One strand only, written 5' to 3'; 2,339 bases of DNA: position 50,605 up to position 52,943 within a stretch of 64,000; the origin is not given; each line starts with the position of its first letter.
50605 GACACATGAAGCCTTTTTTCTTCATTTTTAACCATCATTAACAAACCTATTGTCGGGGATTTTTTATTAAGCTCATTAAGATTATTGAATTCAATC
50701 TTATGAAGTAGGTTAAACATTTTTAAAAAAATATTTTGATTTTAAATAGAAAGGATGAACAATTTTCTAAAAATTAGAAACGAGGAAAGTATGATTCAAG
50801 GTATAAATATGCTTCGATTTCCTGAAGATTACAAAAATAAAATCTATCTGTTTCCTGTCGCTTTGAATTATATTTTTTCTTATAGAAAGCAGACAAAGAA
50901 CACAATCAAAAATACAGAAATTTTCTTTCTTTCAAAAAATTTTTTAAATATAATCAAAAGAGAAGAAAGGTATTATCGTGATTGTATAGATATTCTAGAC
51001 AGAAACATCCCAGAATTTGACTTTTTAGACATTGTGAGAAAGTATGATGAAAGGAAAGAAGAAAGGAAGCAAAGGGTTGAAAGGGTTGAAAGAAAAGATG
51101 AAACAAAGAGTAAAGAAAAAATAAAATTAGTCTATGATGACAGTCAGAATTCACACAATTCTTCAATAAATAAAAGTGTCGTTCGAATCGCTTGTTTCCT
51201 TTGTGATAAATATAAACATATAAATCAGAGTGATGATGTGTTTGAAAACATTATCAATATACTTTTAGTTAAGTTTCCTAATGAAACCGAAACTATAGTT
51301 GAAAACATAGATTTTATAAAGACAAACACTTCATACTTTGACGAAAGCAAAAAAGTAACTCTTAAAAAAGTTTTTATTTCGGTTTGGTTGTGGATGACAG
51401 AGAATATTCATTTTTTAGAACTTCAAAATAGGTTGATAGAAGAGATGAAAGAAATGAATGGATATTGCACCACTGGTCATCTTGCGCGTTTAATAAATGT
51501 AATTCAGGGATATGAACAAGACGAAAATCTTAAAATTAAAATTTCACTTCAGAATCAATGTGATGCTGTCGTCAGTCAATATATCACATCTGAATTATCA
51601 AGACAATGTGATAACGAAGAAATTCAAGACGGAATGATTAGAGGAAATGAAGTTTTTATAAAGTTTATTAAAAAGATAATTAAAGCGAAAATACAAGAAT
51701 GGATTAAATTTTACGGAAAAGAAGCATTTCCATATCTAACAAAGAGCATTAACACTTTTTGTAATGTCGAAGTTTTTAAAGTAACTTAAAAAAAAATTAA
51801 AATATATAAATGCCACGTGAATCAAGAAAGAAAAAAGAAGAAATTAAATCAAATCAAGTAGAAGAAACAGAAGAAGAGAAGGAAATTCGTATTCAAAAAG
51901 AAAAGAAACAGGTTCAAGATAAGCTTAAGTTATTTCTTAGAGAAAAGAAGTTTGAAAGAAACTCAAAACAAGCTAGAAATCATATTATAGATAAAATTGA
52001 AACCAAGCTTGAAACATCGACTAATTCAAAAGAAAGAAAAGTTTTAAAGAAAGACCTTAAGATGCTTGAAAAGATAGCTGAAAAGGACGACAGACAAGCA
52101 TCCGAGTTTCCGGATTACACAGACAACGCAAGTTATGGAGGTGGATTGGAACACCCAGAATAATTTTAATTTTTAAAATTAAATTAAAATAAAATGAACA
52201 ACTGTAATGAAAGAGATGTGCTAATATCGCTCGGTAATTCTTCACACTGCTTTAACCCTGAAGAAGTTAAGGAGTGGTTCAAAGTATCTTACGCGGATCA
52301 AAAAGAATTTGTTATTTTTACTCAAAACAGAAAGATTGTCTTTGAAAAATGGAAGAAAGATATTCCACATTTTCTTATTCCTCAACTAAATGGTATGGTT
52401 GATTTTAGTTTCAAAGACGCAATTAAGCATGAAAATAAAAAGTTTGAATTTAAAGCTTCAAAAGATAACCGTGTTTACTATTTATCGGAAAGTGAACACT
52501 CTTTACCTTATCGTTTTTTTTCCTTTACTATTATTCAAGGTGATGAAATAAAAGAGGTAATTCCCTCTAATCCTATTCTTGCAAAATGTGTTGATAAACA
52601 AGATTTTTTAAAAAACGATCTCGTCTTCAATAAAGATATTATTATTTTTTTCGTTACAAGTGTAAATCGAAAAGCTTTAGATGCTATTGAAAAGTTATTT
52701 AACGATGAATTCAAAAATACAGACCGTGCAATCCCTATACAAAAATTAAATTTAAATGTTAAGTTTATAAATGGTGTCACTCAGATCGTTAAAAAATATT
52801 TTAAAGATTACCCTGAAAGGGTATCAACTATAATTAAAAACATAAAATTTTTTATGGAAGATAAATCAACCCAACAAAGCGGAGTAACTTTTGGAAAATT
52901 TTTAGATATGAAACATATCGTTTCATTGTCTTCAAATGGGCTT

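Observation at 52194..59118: Three tandem ~750-aa paralogs of unknown function with poly-acidic C-terminal tails and palindromic upstream elements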

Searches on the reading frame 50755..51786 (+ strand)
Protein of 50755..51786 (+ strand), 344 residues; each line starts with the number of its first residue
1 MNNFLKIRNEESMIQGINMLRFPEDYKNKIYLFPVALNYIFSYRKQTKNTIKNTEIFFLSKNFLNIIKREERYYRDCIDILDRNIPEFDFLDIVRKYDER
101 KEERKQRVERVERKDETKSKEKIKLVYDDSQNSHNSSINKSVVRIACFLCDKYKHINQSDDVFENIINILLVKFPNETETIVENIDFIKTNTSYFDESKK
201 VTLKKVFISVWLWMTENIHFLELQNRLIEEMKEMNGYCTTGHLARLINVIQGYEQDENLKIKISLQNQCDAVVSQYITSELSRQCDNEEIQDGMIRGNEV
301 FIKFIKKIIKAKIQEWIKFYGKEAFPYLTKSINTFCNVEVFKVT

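Call 64: search_protein_families(library=pfam, proteins=[window:50755-51786:+], max_evalue=0.01)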
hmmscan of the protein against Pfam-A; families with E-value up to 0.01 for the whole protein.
window:50755-51786:+ (344 aa): 1 family
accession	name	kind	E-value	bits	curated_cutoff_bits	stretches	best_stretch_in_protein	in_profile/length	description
PF16269.10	DUF4922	-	0.0057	17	23.6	1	101-175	12-88/146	Domain of unknown function (DUF4922)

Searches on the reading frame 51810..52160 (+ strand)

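Call 64: search_protein_families(library=pfam, proteins=[window:51810-52160:+], max_evalue=0.01)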
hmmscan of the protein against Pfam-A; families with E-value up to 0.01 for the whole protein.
window:51810-52160:+ (117 aa): 1 family
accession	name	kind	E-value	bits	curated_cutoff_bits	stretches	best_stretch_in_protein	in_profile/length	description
PF23129.1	DotZ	-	0.0026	17.8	27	1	9-106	144-242/293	DotZ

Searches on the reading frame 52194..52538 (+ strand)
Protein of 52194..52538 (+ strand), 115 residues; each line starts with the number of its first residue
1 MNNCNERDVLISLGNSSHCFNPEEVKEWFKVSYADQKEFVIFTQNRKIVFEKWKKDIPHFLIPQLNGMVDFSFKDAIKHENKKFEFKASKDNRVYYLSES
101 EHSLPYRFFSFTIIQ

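Call 53: search_protein_families(library=pfam, proteins=[window:52194-52538:+], max_evalue=10)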
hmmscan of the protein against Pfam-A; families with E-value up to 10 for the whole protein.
window:52194-52538:+ (115 aa): 1 family
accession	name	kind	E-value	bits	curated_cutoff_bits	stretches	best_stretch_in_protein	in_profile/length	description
PF14593.12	PH_3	-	0.028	14.9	25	1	28-58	59-89/104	PH domain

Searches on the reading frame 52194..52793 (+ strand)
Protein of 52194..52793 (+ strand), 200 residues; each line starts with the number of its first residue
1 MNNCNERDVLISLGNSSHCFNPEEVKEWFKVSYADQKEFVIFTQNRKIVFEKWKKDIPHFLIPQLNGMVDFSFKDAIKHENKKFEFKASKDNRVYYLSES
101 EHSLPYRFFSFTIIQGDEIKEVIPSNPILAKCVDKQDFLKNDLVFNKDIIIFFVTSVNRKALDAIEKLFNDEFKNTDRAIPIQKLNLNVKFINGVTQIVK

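Call 37: find_homologous_proteins(query=A3, max_evalue=0.01)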
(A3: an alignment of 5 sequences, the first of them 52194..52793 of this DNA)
Query A3 (5 sequences) (200 aa, profile of the alignment): 2 proteins with E <= 0.01 among 2271 candidates.
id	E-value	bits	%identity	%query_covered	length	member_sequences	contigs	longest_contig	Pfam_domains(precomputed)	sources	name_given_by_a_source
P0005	5.3e-101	355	46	85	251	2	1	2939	-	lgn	-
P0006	1.7e-72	261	34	73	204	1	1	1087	-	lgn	-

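Call 43: predict_structure(alignment_id=A3)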
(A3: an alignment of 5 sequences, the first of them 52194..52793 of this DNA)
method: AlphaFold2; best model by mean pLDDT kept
length: 200 residues; sequences in the alignment: 5
mean_pLDDT: 66.9   pTM: 0.55
mean pLDDT of the five models: 66.9, 64.9, 62.8, 57.2, 54.8
residues with pLDDT >= 90: 60; 70-90: 42; 50-70: 26; < 50: 72
segments of 3 or more residues with pLDDT < 50: 116-158, 172-176, 178-200
pLDDT, mean of each block of 10 residues (from residue 1): 77 92 93 80 70 85 94 87 92 88 91 59 35 33 34 42 53 47 45 40
secondary structure, 60 per line:
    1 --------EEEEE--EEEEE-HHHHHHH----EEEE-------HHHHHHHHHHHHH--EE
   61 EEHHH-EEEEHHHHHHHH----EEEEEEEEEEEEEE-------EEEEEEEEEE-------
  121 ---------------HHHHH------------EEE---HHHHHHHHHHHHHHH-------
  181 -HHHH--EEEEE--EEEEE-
elements in order: E9-13 E16-20 H22-28 E33-36 H44-56 E59-62 E67-70 H71-78 E83-96 E104-113 H136-140 E153-155 H159-173 H182-185 E188-192 E195-199
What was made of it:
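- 52194..52538 (+): N-terminal ~115-residue α/β domain of paralog 1. The equivalent regions are 54560-54904 and 56884-57228. AlphaFold2 on alignment A3 gives pLDDT 70-94 per 10-residue block (mostly 77-94) over residues 1-110 (call 43).
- Closest known: BTB/POZ and T1 tetramerisation domains. Same: The order of strands and helices in the model, and the start of the sequence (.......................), resemble the β1-β2-α1 start of BTB/T1 domains (call 43).
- The secondary-structure order β-β-α-β-α-β-α loosely resembles a BTB/T1 core (call 43).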

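Call 47: fold_search(model_id=the predicted structure, library=pdb)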
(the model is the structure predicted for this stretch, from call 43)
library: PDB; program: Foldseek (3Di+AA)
matches with E <= 10: 86; with E <= 0.001: 0
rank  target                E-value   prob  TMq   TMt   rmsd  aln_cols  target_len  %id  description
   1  9jli_A                2.6e-01  0.08  0.16  0.06  24.4       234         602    8  Structure of HHV6B glycoprotein B (released 2025-06-25)
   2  5trv                  6.1e-01  0.06  0.12  0.17  14.0       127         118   12  Crystal structure of a de novo designed protein with curved beta-sheet (released 2017-01-25)
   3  4orl                  6.8e-01  0.05  0.11  0.18  12.5       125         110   10  Crystal structure of a DUF4783 family protein (BACOVA_04304) from Bacteroides ovatus ATCC 8483 at 1.40 A resolution (released 2014-03-05)
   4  3sr2_C                1.2e+00  0.03  0.14  0.14  17.5       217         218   10  Crystal Structure of Human XLF-XRCC4 Complex (released 2011-07-20)
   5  5cxf_C                1.9e+00  0.02  0.12  0.05  19.5       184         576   12  Crystal structure of the extracellular domain of glycoprotein B from Human Cytomegalovirus (released 2015-10-28)
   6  5cxf_B                2.0e+00  0.03  0.14  0.06  20.7       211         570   12  Crystal structure of the extracellular domain of glycoprotein B from Human Cytomegalovirus (released 2015-10-28)
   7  9jms_B                2.1e+00  0.03  0.13  0.06  21.0       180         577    9  Cryo-EM structure of VZV gB and FAB 16F9 complex (released 2025-09-24)
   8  5cxf_A                2.1e+00  0.02  0.09  0.04  24.8       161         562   11  Crystal structure of the extracellular domain of glycoprotein B from Human Cytomegalovirus (released 2015-10-28)
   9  4ouq                  2.4e+00  0.03  0.11  0.19  12.6       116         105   10  Crystal structure of a DUF4783 family protein (BF1468) from Bacteroides fragilis YCH46 at 1.55 A resolution (released 2014-04-30)
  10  8oj3_I                2.4e+00  0.01  0.12  0.11  19.6       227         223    9  Crystal structure of the Candida albicans 80S ribosome in complex with geneticin G418 (rotated state) (released 2024-10-09)
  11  2lu2_MODEL_1_A        2.7e+00  0.12  0.12  0.25   7.3        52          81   23  MIC5 regulates the activity of Toxoplasma subtilisin 1 by mimicking a subtilisin prodomain (released 2012-08-22)
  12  9euf_X                3.2e+00  0.04  0.15  0.07  16.1       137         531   10  Cryo-EM structure of Staphylococcus aureus bacteriophage phi812 baseplate in the pre-contraction state - complete (released 2025-04-09)
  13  3hn2_A                3.5e+00  0.02  0.12  0.09  17.0       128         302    5  Crystal structure of 2-dehydropantoate 2-reductase FROM Geobacter metallireducens GS-15 (released 2009-06-09)
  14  3nwd_A                3.5e+00  0.02  0.13  0.05  25.8       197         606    9  Glycoprotein B from Herpes simplex virus type 1, Y179S mutant, low-pH (released 2010-12-01)
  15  3f40                  3.8e+00  0.02  0.13  0.18  12.4       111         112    7  Crystal structure of NTF2-like protein of unknown function (YP_677363.1) from CYTOPHAGA HUTCHINSONII ATCC 33406 at 1.27  (released 2008-11-18)
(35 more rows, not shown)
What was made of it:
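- Closest known: BTB/POZ and T1 tetramerisation domains. Same: A few short T1 hits appeared in PDB Foldseek (call 47).
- A few tiny T1-domain hits appeared in the PDB search (call 47). The PDB T1 hits have probability of about 0.1 over 24-31 columns (call 47).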

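Call 50: fold_search(model_id=the predicted structure, library=viral)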
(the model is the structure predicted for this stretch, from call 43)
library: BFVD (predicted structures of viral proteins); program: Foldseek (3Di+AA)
matches with E <= 10: 180; with E <= 0.001: 0
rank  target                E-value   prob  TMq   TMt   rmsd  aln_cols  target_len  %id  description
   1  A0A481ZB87            5.9e-03  1.00  0.37  0.13  13.4       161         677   13  Regulator of chromosome condensation protein [Pithovirus LCPAC403]
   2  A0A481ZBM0            8.9e-03  1.00  0.37  0.18   4.9       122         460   18  Regulator of chromosome condensation protein [Pithovirus LCPAC401]
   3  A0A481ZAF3            3.3e-02  1.00  0.37  0.12   5.9       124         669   11  Regulator of chromosome condensation protein [Pithovirus LCPAC401]
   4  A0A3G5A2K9            6.0e-01  0.35  0.16  0.31   7.9        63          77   19  Uncharacterized protein [Harvfovirus sp.]
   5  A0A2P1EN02            9.4e-01  0.03  0.14  0.11  21.4       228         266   14  PCNA-like domain [Moumouvirus australiensis]
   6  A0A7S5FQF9            1.0e+00  0.18  0.14  0.27  12.8        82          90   10  (no name in the UniProt tables at hand)
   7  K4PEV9                1.0e+00  0.03  0.10  0.07  15.6       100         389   11  p30-like movement protein [Diuris virus A]
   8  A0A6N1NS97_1          1.1e+00  0.08  0.14  0.05  19.5       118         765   15  Protein kinase domain-containing protein [Tupanvirus deep ocean]
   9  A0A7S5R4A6            1.4e+00  0.06  0.15  0.18  17.6       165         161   13  (no name in the UniProt tables at hand)
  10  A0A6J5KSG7            1.4e+00  0.01  0.08  0.12  18.9       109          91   10  Uncharacterized protein [uncultured Caudovirales phage]
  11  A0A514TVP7            1.5e+00  0.01  0.11  0.08  20.8       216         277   12  Uncharacterized protein [Aeromonas phage D3]
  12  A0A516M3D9            1.5e+00  0.01  0.10  0.09  21.6       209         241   10  (no name in the UniProt tables at hand)
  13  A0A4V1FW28            1.6e+00  0.03  0.09  0.17  20.2       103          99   13  (no name in the UniProt tables at hand)
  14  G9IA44                1.7e+00  0.04  0.13  0.11  18.2       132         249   13  (no name in the UniProt tables at hand)
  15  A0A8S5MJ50            1.8e+00  0.30  0.19  0.49   7.3        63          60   14  Uncharacterized protein [CrAss-like virus sp. ctcfK29]
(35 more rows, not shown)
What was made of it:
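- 52194..52538 (+): Foldseek probability is 1.00 to three Pithovirus LCPAC 'RCC1' proteins (call 50).
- Closest known: Pithovirus LCPAC401/403 proteins annotated 'Regulator of chromosome condensation'. Same: Foldseek probability is 1.00, E is 6e-3 to 3e-2, and the best superposition covers 122 columns at 4.9 Å (call 50).
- The same N-terminal fold seems to be fused to a different architecture in pithovirus-like proteins annotated as RCC1 (call 50).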

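Call 54: search_solved_structures(query=A3, max_evalue=10)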
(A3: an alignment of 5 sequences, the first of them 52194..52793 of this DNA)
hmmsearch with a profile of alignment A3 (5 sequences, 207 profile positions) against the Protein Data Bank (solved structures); distinct sequences matched with E-value up to 10: 0.
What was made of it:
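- Closest known: BTB/POZ and T1 tetramerisation domains. Different: Pfam and PDB profile searches gave no hit (calls 53, 54).
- Pfam found nothing on the trimmed domain (call 53) and the profile search of PDB found nothing (call 54).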

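Call 62: find_related_loci(query=A3, collection=viral_contigs, flank=8000)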
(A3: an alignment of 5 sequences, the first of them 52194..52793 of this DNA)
Query A3 (200 aa) in viral_contigs; peptide patterns used: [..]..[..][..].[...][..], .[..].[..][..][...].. (x = any residue, [..] = any of these).
45 stretches matched a pattern, but none encodes a relative of the query by tblastn (E <= 1e-3).

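Call 63: find_related_loci(query=A3, collection=metagenome_contigs, flank=8000)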
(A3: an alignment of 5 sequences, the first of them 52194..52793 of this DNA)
Query A3 (200 aa) in metagenome_contigs; peptide patterns used: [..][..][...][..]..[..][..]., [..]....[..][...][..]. (x = any residue, [..] = any of these).
343 stretches matched a pattern, but none encodes a relative of the query by tblastn (E <= 1e-3).
